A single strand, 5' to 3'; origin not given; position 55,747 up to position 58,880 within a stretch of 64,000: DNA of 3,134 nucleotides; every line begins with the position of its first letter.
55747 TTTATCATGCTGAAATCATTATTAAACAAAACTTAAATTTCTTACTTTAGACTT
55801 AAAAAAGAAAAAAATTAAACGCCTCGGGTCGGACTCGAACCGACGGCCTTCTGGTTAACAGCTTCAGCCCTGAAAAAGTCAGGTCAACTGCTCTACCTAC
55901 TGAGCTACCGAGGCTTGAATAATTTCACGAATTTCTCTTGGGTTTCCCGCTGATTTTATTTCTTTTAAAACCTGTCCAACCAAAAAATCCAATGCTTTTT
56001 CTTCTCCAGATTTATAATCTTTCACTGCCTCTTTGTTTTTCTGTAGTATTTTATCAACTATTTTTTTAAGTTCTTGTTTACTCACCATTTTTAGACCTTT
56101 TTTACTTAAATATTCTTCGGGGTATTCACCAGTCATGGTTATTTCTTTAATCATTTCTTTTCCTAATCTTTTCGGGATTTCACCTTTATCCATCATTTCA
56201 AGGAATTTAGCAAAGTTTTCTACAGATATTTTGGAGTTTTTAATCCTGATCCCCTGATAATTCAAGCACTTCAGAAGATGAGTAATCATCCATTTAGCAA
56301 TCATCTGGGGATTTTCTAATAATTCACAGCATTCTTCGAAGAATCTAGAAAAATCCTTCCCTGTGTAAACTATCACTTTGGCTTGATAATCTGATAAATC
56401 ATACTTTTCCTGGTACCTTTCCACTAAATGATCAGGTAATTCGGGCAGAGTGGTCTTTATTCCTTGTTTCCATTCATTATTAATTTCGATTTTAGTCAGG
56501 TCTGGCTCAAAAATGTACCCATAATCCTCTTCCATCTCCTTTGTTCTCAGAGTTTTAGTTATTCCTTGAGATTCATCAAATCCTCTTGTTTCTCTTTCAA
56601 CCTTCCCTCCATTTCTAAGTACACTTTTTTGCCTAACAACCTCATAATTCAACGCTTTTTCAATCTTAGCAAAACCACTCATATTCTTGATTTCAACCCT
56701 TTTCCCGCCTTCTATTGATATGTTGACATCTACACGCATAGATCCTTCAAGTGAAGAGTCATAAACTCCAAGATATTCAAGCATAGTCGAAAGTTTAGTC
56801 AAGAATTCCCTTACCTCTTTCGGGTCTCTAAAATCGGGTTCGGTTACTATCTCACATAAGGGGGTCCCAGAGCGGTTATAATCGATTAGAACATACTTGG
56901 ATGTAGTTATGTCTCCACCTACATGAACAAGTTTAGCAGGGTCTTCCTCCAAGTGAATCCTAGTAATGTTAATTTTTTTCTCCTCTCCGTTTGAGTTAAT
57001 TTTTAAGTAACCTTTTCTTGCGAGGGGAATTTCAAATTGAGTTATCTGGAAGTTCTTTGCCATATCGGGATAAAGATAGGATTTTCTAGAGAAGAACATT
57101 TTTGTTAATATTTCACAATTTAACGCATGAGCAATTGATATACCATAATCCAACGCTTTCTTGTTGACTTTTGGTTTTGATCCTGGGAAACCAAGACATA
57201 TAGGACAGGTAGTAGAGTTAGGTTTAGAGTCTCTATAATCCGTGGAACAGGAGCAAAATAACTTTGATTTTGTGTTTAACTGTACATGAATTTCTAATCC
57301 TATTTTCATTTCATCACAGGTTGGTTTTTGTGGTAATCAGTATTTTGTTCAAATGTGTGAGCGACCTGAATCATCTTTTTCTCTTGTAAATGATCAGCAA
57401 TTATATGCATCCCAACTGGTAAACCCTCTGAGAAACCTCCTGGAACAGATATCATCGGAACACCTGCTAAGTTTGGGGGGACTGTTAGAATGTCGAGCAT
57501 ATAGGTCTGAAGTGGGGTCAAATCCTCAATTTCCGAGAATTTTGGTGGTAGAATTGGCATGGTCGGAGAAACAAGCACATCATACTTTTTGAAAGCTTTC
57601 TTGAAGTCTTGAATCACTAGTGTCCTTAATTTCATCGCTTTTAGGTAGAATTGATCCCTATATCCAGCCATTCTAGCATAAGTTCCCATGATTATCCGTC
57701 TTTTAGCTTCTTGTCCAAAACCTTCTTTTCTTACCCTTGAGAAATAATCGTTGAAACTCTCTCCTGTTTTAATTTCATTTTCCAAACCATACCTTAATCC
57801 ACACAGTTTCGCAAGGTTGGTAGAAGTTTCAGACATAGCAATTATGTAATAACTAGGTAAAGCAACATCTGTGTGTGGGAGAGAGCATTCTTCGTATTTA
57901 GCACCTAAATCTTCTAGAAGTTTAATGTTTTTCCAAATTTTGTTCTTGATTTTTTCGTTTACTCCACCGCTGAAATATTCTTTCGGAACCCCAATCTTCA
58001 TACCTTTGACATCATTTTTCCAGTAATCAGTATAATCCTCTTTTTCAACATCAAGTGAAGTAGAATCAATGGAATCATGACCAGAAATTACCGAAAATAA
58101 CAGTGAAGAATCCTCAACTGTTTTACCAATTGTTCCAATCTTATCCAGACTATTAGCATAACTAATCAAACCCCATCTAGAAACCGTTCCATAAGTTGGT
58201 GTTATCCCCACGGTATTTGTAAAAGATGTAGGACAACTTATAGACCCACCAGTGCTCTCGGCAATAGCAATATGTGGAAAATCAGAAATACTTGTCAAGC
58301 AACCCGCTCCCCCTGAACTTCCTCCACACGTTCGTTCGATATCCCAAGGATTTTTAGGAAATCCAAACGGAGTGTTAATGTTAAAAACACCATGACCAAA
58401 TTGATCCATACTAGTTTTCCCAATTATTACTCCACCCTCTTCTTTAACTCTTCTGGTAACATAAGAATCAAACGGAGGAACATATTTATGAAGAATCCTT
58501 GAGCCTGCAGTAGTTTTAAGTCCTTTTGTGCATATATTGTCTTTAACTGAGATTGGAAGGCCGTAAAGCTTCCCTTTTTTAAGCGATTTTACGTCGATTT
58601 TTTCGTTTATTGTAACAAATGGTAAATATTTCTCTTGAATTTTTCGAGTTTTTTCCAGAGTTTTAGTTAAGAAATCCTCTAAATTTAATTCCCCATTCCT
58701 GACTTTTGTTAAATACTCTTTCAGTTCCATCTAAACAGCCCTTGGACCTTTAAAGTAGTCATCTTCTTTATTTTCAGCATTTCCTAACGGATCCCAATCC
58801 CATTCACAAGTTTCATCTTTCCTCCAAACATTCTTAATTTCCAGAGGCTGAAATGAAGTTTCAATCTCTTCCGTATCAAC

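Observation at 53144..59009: Two different tRNA-Asn(GUU) genes, each welded to one of the two Asn-tRNA pathways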

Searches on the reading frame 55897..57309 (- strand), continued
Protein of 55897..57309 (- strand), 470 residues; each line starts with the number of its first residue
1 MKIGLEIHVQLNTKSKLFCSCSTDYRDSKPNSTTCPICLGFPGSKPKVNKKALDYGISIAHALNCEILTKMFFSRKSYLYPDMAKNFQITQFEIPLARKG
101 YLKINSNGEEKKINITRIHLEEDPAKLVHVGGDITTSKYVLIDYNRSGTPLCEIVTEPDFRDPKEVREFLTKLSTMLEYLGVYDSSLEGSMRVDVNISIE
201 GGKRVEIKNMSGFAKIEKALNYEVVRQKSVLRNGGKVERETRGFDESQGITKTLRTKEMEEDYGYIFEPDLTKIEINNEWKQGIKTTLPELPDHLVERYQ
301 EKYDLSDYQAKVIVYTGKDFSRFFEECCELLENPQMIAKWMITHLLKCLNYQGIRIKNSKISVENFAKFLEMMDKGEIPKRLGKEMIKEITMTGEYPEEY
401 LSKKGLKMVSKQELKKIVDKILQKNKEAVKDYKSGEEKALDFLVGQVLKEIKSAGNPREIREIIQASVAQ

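Call 48: search_protein_families(library=ncbifam, proteins=[L165:2650-3912:+, L165:9621-10940:+, L085:5966-7279:-, L098:7399-8649:+, L109:2712-3956:+], max_evalue=1e-20)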
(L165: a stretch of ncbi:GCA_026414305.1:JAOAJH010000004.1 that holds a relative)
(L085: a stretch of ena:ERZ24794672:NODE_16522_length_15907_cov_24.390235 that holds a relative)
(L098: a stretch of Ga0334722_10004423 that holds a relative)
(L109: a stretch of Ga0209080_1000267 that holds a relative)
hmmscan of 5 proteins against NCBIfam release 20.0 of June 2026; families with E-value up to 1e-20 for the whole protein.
L165:2650-3912:+ (420 aa): 12 families
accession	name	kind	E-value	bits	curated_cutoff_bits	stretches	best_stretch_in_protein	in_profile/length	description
NF003483.0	PRK05159.1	equivalog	3.3e-145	484.3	353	1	2-420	21-438/438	aspartate--tRNA(Asn) ligase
TIGR00458.1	aspS_nondisc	equivalog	5e-131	437.6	368.4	1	3-420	17-428/428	aspartate--tRNA(Asn) ligase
NF003037.0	PRK03932.1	equivalog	3.2e-77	260.4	414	1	2-418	20-449/451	asparagine--tRNA ligase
TIGR00457.1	asnS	equivalog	2.6e-72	244.1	342.6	1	2-418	20-453/455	asparagine--tRNA ligase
NF001750.0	PRK00476.1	equivalog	1e-51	176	443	1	2-249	22-275/590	aspartate--tRNA ligase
TIGR00459.1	aspS_bact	equivalog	7.7e-49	166.5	373.85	1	3-268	21-275/586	aspartate--tRNA ligase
NF005054.0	PRK06462.1-4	equivalog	6.5e-38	130.6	309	1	101-416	7-313/318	asparagine synthetase A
NF005052.0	PRK06462.1-1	equivalog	1.3e-36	126.4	368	1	102-414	34-346/353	asparagine synthetase A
NF001756.1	PRK00484.1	subfamily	5.6e-35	120.9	468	1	2-267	55-314/488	lysine--tRNA ligase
TIGR00499.1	lysS_bact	equivalog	8.3e-34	117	427.6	1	3-413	58-491/496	lysine--tRNA ligase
NF009460.0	PRK12820.1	equivalog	1.2e-28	99.7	1379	1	4-234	41-288/723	bifunctional aspartyl-tRNA synthetase/aspartyl/glutamyl-tRNA amidotransferase subunit C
NF002821.0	PRK02983.1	equivalog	3.5e-22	78.3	742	0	1-201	662-862/1102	bifunctional lysylphosphatidylglycerol synthetase/lysine--tRNA ligase LysX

L165:9621-10940:+ (439 aa): 6 families
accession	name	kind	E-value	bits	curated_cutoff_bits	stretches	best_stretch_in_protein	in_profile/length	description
NF003217.0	PRK04183.1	equivalog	6.9e-155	515.8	310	1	16-439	2-413/420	Glu-tRNA(Gln) amidotransferase subunit GatD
TIGR02153.1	gatD_arch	equivalog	1.1e-150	501.8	324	1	32-439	2-401/405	Glu-tRNA(Gln) amidotransferase subunit GatD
TIGR00519.1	asnASE_I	subfamily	9.1e-115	383.2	260.5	1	90-438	2-336/337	type I asparaginase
NF006998.0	PRK09461.1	equivalog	6.6e-45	153.8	376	1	89-438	3-335/337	asparaginase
TIGR00520.1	asnASE_II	subfamily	9.1e-39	133.3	314.3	1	79-363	14-297/352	type II asparaginase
NF008304.0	PRK11096.1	equivalog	5.4e-33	114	506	1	88-415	22-330/348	L-asparaginase 2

L085:5966-7279:- (437 aa): 4 families
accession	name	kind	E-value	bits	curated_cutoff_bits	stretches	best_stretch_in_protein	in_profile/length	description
TIGR00519.1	asnASE_I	subfamily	6.1e-35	120.8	260.5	1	2-157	2-154/337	type I asparaginase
TIGR02153.1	gatD_arch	equivalog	5.4e-32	111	324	0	3-151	64-211/405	Glu-tRNA(Gln) amidotransferase subunit GatD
NF003217.0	PRK04183.1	equivalog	1.5e-31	109.5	310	0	2-150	76-222/420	Glu-tRNA(Gln) amidotransferase subunit GatD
TIGR00520.1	asnASE_II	subfamily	2.3e-21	76.1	314.3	0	3-136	26-162/352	type II asparaginase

L098:7399-8649:+ (417 aa): 11 families
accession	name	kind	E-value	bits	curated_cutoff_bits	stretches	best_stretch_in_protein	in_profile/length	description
NF003037.0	PRK03932.1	equivalog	2.6e-147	491.4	414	1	1-416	6-450/451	asparagine--tRNA ligase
TIGR00457.1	asnS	equivalog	4.6e-134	447.6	342.6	1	4-415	7-453/455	asparagine--tRNA ligase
NF003483.0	PRK05159.1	equivalog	1.8e-107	360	353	1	5-417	11-438/438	aspartate--tRNA(Asn) ligase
TIGR00458.1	aspS_nondisc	equivalog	3.6e-86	289.8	368.4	1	5-417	6-428/428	aspartate--tRNA(Asn) ligase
TIGR00459.1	aspS_bact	equivalog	5.8e-51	173.5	373.85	1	5-281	10-282/586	aspartate--tRNA ligase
NF001750.0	PRK00476.1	equivalog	3e-50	171.1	443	1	5-279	12-285/590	aspartate--tRNA ligase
NF005052.0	PRK06462.1-1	equivalog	2.4e-47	161.7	368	1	104-412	30-347/353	asparagine synthetase A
NF005054.0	PRK06462.1-4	equivalog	2.8e-39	135.1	309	1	115-411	16-311/318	asparagine synthetase A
NF001756.1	PRK00484.1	subfamily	8.2e-33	113.8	468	1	8-294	48-335/488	lysine--tRNA ligase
TIGR00499.1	lysS_bact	equivalog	2.7e-30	105.5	427.6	0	8-295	50-339/496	lysine--tRNA ligase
NF005053.0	PRK06462.1-3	equivalog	2.4e-21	76.5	322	1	164-402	11-258/274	asparagine synthetase A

L109:2712-3956:+ (415 aa): 14 families
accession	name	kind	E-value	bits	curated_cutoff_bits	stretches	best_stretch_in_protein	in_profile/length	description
NF003483.0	PRK05159.1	equivalog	2.3e-157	524.4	353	1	2-415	19-438/438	aspartate--tRNA(Asn) ligase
TIGR00458.1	aspS_nondisc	equivalog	1e-152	509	368.4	1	2-415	14-428/428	aspartate--tRNA(Asn) ligase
NF003037.0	PRK03932.1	equivalog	4.1e-89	299.6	414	1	2-413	18-449/451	asparagine--tRNA ligase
TIGR00457.1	asnS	equivalog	1.2e-79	268.2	342.6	1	2-413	18-453/455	asparagine--tRNA ligase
NF001750.0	PRK00476.1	equivalog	2.7e-62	210.9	443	1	2-272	20-284/590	aspartate--tRNA ligase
TIGR00459.1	aspS_bact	equivalog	2.7e-61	207.6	373.85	1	2-272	18-279/586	aspartate--tRNA ligase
NF005052.0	PRK06462.1-1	equivalog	4.4e-52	177.3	368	1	113-408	41-345/353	asparagine synthetase A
NF001756.1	PRK00484.1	subfamily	1.9e-50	172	468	1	3-276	54-323/488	lysine--tRNA ligase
TIGR00499.1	lysS_bact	equivalog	9.9e-46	156.4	427.6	1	3-274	56-324/496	lysine--tRNA ligase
NF009460.0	PRK12820.1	equivalog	7.4e-40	136.7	1379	1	1-272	36-312/723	bifunctional aspartyl-tRNA synthetase/aspartyl/glutamyl-tRNA amidotransferase subunit C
NF005054.0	PRK06462.1-4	equivalog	7.4e-39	133.7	309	1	103-408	7-310/318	asparagine synthetase A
NF002821.0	PRK02983.1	equivalog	4.4e-36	124.3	742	1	2-234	661-893/1102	bifunctional lysylphosphatidylglycerol synthetase/lysine--tRNA ligase LysX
NF009101.0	PRK12445.1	subfamily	1e-33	116.7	1026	1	5-408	70-500/505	lysine--tRNA ligase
TIGR00462.1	genX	equivalog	7.4e-23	81.4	286.9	1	124-406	4-304/304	EF-P lysine aminoacylase EpmA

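Call 64: find_homologous_proteins(query=L165:2650-3909:+, max_evalue=1e-60)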
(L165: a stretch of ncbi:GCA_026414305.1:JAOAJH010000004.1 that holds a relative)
Query L165:2650-3909:+ (420 aa): 3864 proteins with E <= 1e-60 among 8000 candidates; the best 120 are listed.
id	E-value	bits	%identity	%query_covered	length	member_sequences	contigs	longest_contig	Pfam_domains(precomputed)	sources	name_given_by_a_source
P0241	2.8e-283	957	100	100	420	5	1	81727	PF01336.32,PF00152.26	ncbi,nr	ncbi:MAG: aspartate--tRNA(Asn) ligase [Candidatus Aenigmarchaeota archaeon]|nr:aspartate--tRNA(Asn) 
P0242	1.1e-238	810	82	100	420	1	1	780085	PF01336.32,PF00152.26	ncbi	-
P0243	8.2e-233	791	79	100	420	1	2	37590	PF01336.32,PF00152.26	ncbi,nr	ncbi:MAG: aspartate--tRNA(Asn) ligase [Candidatus Aenigmarchaeota archaeon]|nr:aspartate--tRNA(Asn) 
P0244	2.6e-232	789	79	100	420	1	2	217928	PF01336.32,PF00152.26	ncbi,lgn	ncbi:MAG: aspartate--tRNA(Asn) ligase [Candidatus Aenigmatarchaeota archaeon]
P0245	2.8e-232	789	79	100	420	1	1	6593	PF01336.32,PF00152.26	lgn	-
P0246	2.9e-230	783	78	100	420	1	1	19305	PF01336.32,PF00152.26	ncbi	ncbi:MAG: aspartate--tRNA(Asn) ligase [Candidatus Aenigmatarchaeota archaeon]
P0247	4.2e-230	782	78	100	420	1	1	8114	PF01336.32,PF00152.26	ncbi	ncbi:MAG: aspartate--tRNA(Asn) ligase [Candidatus Aenigmatarchaeota archaeon]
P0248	2.3e-227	773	78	100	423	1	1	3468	PF01336.32,PF00152.26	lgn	-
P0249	1.0e-225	768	77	100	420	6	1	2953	PF01336.32,PF00152.26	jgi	jgi:aspartyl-tRNA synthetase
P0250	1.4e-225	767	77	100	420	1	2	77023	PF01336.32,PF00152.26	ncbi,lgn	ncbi:MAG: aspartate--tRNA(Asn) ligase [Candidatus Aenigmatarchaeota archaeon]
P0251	2.2e-224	763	76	100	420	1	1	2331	PF01336.32,PF00152.26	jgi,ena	-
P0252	4.2e-223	759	77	100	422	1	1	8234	PF01336.32,PF00152.26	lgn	-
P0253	1.2e-212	725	72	100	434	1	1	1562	PF01336.32,PF00152.26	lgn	-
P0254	4.1e-208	710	72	100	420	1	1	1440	PF01336.32,PF00152.26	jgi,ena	-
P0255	2.3e-204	697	70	100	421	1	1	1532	PF01336.32,PF00152.26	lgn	-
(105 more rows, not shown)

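Call 66: search_protein_families(library=pfam, proteins=[L086:7705-8178:+, L088:3120-3860:+], max_evalue=0.001)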
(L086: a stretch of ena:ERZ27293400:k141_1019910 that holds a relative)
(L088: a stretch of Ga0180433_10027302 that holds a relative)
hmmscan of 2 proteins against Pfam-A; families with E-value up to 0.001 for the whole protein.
L086:7705-8178:+ (157 aa): 0 families

L088:3120-3860:+ (246 aa): 1 family
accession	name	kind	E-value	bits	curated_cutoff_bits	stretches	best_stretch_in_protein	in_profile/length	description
PF14528.11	LAGLIDADG_3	-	4e-10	40.3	22.5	1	130-219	2-82/82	LAGLIDADG-like domain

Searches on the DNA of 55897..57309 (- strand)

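Call 25: search_rna_families(sources=[L085, L086, L087], threshold=gathering)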
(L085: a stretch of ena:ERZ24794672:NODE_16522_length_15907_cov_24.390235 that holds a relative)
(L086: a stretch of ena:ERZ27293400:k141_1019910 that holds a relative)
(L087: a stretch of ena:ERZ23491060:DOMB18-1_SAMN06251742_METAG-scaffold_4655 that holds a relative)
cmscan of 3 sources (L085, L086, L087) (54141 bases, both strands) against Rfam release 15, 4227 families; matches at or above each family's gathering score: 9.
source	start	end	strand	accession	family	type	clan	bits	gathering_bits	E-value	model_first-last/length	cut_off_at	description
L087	8289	8360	+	RF00005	tRNA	Gene; tRNA;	CL00001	75.9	29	6.3e-15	1-71/71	no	tRNA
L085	15727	15797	+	RF02984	DUF3800-X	Gene; sRNA;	-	72.6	38.2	3e-14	1-73/73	no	DUF3800-X RNA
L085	5877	5949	+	RF00005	tRNA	Gene; tRNA;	CL00001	71.4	29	1.1e-13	1-71/71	no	tRNA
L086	13135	13209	+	RF00005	tRNA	Gene; tRNA;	CL00001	64.9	29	6.7e-12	1-71/71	no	tRNA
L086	11396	11499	+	RF00005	tRNA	Gene; tRNA;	CL00001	56.4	29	1.4e-09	1-71/71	no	tRNA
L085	7981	8070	+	RF00005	tRNA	Gene; tRNA;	CL00001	54.8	29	4e-09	1-71/71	no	tRNA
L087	8445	8518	+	RF00005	tRNA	Gene; tRNA;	CL00001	53.8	29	7.6e-09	1-71/71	no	tRNA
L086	12842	12929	+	RF00005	tRNA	Gene; tRNA;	CL00001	52.5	29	1.7e-08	1-71/71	no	tRNA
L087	6799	6899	+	RF00005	tRNA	Gene; tRNA;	CL00001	49.7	29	9.9e-08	1-71/71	no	tRNA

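Call 39: search_rna_families(sources=[L088, L089, L090, L092, L093, L094, L096, L097, L098, L100, L102, L103, L105, L110, L144, L137, L109, L117], threshold=gathering)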
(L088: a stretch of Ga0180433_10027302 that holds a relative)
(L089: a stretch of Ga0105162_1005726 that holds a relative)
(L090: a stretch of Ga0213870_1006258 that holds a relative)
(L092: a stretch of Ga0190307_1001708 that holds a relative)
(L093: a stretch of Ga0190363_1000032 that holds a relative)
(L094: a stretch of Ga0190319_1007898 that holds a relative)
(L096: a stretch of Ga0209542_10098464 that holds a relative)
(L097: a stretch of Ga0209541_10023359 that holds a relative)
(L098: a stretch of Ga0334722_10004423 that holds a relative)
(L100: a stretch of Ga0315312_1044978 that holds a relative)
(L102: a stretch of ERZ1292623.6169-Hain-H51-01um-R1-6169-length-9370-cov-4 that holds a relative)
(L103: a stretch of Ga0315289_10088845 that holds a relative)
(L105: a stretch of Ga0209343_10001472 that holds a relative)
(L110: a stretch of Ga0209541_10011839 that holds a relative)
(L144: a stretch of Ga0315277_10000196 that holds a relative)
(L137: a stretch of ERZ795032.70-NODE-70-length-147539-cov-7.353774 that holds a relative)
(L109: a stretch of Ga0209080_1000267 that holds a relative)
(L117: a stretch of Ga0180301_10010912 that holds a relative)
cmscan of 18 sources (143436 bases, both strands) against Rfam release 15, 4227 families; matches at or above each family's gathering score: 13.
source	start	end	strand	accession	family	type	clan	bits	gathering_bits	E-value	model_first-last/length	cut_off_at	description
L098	4353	4425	+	RF00005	tRNA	Gene; tRNA;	CL00001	74.6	29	3.9e-14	1-71/71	no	tRNA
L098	12476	12644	-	RF03019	RT-16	Gene; sRNA;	-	73.7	50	3.4e-09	1-158/158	no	RT-16 RNA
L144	8617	8691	+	RF00005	tRNA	Gene; tRNA;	CL00001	68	29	2.5e-12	1-71/71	no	tRNA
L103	2874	2948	-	RF00005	tRNA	Gene; tRNA;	CL00001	67.9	29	2.6e-12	1-71/71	no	tRNA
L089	57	127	-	RF00005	tRNA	Gene; tRNA;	CL00001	67.6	29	3.1e-12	1-71/71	no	tRNA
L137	2880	2952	+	RF00005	tRNA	Gene; tRNA;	CL00001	65.3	29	1.4e-11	1-71/71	no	tRNA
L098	9916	9990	+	RF00005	tRNA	Gene; tRNA;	CL00001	64.1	29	2.9e-11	1-71/71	no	tRNA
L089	821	905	-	RF00005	tRNA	Gene; tRNA;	CL00001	62.1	29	1.1e-10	1-71/71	no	tRNA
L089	4332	4418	+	RF00005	tRNA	Gene; tRNA;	CL00001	55.1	29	8.8e-09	1-71/71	no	tRNA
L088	5196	5288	+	RF00005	tRNA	Gene; tRNA;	CL00001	54.5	29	1.3e-08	1-71/71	no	tRNA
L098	10028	10102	+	RF00005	tRNA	Gene; tRNA;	CL00001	52.3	29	5.2e-08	1-71/71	no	tRNA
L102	7967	8091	+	RF00005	tRNA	Gene; tRNA;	CL00001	51.2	29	1.1e-07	1-71/71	no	tRNA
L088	2957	3051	+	RF00005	tRNA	Gene; tRNA;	CL00001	49.7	29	2.7e-07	1-71/71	no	tRNA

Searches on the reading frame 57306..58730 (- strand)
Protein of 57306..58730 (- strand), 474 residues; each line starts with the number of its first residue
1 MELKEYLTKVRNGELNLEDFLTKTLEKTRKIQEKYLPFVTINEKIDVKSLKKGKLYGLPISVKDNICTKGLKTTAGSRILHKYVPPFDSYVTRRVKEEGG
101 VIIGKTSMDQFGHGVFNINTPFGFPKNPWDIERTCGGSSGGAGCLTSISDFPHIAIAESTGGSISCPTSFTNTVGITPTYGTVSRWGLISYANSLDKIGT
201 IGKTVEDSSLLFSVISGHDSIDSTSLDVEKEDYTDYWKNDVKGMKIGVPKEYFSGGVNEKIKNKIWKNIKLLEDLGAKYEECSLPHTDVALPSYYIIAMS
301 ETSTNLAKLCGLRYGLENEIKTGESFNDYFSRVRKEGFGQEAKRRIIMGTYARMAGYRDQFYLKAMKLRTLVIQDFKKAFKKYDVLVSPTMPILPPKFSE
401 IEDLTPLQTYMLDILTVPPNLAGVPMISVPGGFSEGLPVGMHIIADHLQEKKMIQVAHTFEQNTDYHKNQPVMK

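Call 6: search_protein_families(library=ncbifam, proteins=[window:57306-58730:-], max_evalue=0.001)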
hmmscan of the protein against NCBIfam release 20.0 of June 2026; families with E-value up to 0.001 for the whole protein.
window:57306-58730:- (474 aa): 26 families (the best 25 are shown)
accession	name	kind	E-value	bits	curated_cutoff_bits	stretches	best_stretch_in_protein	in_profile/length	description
TIGR00132.1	gatA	equivalog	2.3e-143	478.4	481.1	1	11-465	6-465/466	Asp-tRNA(Asn)/Glu-tRNA(Gln) amidotransferase subunit GatA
NF005565.0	PRK07235.1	subfamily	2.9e-81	273.6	545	1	37-467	70-504/506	amidase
NF005517.0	PRK07139.1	equivalog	1.7e-68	231.4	546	1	46-464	28-433/439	amidase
NF004815.0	PRK06169.1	equivalog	8.7e-64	215.8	506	2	51-288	71-307/471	amidase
NF006631.0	PRK09201.1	equivalog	1.2e-58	199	461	2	47-305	64-318/466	AtzE family amidohydrolase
TIGR02715.1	amido_AtzE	subfamily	7.4e-56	190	425.75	2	50-304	60-310/452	AtzE family amidohydrolase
NF005686.0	PRK07486.1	subfamily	3e-55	187.8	465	2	48-287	73-313/486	amidase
NF005688.0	PRK07488.1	equivalog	8.5e-55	186.5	532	1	49-463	66-465/474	indoleacetamide hydrolase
NF006006.0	PRK08137.1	equivalog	6.9e-51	173.6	534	1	51-468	97-515/529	amidase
NF005450.0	PRK07042.1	equivalog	7.1e-49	166.5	458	2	50-281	67-293/464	amidase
NF005460.0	PRK07056.1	subfamily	1.5e-47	162.6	447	2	51-287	70-297/457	amidase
TIGR02713.1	allophanate_hyd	equivalog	2.6e-47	161.6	511.05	2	49-284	26-258/563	allophanate hydrolase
NF006043.0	PRK08186.1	subfamily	2.7e-47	161.5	487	2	44-283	58-292/600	allophanate hydrolase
NF004717.0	PRK06061.1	equivalog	6.6e-46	157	498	1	53-472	79-475/483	amidase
NF005300.0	PRK06828.1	subfamily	7.2e-45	153.3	494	2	51-278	76-317/491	amidase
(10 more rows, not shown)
